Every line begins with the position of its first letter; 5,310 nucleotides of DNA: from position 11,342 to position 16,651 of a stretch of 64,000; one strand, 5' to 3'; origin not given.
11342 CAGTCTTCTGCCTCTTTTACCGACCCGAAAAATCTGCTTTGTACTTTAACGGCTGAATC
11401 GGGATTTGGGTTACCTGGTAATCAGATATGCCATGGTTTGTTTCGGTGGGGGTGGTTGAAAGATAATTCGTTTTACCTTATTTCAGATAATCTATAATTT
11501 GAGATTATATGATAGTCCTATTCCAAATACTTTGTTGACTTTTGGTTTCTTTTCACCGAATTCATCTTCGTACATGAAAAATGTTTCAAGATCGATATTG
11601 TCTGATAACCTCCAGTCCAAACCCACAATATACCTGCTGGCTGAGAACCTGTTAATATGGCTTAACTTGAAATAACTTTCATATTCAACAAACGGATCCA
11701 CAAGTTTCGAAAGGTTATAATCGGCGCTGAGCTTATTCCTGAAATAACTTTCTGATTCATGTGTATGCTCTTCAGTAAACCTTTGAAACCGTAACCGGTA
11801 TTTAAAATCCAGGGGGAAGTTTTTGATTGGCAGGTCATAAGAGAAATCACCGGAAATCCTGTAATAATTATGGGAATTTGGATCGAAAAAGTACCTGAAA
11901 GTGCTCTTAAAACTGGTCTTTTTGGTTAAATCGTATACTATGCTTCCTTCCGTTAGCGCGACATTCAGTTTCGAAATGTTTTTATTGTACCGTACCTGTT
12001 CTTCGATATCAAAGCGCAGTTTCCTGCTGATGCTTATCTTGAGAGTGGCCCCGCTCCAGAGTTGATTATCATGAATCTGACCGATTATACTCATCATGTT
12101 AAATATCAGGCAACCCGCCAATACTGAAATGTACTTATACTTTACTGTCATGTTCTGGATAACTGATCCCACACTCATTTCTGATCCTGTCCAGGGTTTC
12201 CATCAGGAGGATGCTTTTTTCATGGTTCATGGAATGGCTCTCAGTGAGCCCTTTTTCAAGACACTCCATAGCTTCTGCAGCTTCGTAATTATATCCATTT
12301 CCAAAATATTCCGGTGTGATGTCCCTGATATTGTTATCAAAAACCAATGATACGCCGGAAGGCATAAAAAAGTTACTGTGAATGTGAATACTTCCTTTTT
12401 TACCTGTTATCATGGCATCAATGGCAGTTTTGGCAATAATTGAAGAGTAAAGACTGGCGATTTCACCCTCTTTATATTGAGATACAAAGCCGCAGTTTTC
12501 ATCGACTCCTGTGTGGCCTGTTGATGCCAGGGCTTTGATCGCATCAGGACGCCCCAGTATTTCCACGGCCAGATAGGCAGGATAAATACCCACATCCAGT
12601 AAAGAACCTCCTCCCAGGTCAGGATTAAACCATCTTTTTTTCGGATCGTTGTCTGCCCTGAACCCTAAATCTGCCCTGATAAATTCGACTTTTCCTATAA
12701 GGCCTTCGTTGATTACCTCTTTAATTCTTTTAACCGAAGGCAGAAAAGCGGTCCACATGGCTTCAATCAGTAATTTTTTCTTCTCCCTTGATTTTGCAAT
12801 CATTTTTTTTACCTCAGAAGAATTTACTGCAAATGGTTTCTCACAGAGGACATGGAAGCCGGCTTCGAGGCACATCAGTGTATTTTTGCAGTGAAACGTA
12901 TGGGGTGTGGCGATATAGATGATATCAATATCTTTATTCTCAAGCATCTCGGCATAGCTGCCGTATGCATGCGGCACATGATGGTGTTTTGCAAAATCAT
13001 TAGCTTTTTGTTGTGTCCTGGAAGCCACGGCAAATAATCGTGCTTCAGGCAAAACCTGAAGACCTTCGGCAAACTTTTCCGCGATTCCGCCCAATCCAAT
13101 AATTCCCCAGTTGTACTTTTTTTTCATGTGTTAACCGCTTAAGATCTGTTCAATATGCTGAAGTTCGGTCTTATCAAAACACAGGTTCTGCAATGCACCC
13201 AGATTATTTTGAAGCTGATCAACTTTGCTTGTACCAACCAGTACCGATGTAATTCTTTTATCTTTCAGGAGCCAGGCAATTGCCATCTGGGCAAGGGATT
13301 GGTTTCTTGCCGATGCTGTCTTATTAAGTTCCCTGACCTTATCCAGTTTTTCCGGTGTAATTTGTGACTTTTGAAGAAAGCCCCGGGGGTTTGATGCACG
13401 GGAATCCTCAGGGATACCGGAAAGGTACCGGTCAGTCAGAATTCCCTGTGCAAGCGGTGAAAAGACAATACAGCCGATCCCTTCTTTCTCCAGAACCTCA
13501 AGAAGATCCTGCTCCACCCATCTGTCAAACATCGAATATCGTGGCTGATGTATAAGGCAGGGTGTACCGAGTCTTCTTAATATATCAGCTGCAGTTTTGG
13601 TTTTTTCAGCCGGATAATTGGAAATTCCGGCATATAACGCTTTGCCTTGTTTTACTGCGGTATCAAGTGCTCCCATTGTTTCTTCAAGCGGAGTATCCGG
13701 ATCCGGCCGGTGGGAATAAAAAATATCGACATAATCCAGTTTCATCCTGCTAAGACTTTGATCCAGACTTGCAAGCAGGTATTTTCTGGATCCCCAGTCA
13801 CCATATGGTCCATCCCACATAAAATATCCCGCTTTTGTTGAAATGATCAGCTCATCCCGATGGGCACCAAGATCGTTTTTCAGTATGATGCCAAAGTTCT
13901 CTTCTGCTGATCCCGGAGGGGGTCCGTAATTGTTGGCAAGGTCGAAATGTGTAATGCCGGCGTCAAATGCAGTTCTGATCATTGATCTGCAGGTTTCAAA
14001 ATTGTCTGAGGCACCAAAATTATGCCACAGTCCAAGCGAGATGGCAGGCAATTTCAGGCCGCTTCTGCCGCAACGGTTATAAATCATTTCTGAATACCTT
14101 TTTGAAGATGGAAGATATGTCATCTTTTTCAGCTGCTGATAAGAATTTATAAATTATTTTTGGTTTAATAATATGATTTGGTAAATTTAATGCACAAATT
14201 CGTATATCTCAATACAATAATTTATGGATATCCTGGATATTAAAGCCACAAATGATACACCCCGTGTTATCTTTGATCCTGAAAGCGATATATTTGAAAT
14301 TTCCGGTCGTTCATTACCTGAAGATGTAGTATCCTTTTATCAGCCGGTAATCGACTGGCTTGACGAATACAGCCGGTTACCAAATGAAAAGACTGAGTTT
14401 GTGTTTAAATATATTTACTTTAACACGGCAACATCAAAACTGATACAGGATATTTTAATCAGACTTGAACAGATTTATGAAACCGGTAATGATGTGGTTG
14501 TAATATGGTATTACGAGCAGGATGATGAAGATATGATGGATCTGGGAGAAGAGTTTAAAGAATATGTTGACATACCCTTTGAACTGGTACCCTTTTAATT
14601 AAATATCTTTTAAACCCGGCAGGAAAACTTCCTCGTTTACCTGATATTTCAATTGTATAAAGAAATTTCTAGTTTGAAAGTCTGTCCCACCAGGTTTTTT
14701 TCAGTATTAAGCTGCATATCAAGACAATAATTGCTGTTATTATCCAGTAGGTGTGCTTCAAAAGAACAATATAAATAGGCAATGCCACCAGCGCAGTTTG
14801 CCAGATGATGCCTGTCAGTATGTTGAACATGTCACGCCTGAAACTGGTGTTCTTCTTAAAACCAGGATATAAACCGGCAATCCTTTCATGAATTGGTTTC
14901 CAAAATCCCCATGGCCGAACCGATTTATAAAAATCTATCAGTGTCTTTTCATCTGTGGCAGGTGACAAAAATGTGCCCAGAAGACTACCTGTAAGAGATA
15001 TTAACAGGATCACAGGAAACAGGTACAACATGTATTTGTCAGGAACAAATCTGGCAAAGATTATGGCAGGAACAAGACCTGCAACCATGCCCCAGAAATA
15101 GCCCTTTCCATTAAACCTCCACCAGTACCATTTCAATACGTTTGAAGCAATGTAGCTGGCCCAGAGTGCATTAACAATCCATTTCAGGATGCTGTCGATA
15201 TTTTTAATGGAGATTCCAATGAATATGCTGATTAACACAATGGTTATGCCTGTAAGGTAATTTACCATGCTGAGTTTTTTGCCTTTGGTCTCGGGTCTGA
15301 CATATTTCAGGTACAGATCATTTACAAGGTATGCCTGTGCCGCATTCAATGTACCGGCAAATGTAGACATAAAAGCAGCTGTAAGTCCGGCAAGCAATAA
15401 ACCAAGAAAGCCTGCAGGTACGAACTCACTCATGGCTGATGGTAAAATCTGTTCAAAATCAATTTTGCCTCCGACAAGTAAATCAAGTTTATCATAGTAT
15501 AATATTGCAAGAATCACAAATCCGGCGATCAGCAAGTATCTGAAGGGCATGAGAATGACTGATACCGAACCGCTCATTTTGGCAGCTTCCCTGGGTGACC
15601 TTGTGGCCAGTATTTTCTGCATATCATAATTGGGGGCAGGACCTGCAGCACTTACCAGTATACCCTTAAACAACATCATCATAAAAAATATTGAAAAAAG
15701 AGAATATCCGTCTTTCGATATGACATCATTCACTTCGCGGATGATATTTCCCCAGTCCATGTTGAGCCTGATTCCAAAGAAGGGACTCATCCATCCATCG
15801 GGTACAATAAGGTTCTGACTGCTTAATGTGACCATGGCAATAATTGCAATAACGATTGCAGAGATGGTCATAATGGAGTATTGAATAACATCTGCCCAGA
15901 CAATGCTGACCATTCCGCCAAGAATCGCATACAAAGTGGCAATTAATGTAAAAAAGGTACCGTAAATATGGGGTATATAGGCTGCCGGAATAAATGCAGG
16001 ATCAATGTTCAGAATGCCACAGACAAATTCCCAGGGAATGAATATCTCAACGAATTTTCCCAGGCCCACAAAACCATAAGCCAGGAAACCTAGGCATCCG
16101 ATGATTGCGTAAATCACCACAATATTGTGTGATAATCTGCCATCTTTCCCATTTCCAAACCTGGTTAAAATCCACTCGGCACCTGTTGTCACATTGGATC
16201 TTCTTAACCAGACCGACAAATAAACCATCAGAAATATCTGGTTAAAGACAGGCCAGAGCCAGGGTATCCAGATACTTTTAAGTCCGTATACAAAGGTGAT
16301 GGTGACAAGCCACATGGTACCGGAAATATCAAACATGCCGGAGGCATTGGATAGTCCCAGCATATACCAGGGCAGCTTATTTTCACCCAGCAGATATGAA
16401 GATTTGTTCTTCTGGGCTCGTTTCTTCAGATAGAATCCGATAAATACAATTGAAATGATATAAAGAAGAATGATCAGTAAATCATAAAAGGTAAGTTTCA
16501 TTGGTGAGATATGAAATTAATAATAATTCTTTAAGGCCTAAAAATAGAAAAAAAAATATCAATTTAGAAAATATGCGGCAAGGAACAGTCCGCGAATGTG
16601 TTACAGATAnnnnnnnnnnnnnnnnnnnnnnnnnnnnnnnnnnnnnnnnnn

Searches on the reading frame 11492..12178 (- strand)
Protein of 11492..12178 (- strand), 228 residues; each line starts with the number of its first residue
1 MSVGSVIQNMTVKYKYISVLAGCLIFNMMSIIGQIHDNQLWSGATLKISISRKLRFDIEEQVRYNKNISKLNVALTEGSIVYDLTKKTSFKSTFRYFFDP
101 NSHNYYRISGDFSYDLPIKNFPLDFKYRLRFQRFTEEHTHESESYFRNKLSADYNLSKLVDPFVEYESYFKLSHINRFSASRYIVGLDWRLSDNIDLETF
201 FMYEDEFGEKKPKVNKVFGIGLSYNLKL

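Call 47: search_protein_families(library=pfam, proteins=[window:11492-12178:-], max_evalue=0.0001)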
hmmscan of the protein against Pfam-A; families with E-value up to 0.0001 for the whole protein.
window:11492-12178:- (228 aa): 1 family
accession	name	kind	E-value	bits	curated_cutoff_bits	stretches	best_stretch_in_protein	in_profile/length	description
PF10677.15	DUF2490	-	1.8e-20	73.9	29.8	1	38-207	1-178/186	Protein of unknown function (DUF2490)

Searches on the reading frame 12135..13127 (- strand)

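Call 47: search_protein_families(library=pfam, proteins=[window:12135-13127:-], max_evalue=0.0001)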
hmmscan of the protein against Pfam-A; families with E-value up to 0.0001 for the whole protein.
window:12135-13127:- (330 aa): 3 families
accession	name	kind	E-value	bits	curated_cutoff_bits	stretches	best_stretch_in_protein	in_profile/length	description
PF01408.29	GFO_IDH_MocA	-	2e-25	90.3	24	1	6-121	2-117/120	Oxidoreductase family, NAD-binding Rossmann fold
PF22725.1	GFO_IDH_MocA_C3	-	8.9e-20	71.4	27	1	133-247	2-123/124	GFO/IDH/MocA C-terminal domain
PF02894.22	GFO_IDH_MocA_C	-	4.4e-09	36.9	22.9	1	136-293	1-186/218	Oxidoreductase family, C-terminal alpha/beta domain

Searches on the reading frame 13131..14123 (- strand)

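Call 47: search_protein_families(library=pfam, proteins=[window:13131-14123:-], max_evalue=0.0001)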
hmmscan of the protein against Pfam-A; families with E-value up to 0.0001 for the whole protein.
window:13131-14123:- (330 aa): 1 family
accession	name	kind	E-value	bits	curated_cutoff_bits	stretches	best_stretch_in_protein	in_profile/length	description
PF00248.27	Aldo_ket_red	-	2e-72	244.2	24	1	28-327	2-289/291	Aldo/keto reductase family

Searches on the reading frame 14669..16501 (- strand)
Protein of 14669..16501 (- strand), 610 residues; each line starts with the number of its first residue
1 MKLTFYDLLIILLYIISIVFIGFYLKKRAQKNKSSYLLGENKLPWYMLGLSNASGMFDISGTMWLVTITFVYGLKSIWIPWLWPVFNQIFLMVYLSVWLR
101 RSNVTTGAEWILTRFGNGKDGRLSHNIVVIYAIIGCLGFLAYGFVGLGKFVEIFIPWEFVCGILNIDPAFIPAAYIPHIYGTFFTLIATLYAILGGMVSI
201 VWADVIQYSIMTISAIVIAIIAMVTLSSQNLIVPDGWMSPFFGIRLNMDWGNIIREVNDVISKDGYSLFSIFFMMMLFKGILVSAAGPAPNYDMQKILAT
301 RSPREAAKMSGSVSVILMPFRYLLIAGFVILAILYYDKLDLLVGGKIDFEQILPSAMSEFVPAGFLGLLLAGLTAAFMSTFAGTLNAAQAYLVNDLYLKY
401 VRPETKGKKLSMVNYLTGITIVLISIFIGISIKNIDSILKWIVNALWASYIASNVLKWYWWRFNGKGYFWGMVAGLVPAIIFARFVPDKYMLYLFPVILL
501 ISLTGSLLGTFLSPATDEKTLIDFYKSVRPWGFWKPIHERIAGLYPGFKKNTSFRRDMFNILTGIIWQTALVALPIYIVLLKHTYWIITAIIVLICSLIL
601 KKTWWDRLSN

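Call 47: search_protein_families(library=pfam, proteins=[window:14669-16501:-], max_evalue=0.0001)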
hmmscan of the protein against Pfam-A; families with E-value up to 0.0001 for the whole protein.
window:14669-16501:- (610 aa): 1 family
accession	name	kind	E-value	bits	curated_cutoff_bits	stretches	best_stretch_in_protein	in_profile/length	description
PF00474.23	SSF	-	2.6e-27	96.2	22.8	1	36-475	1-406/406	Sodium:solute symporter family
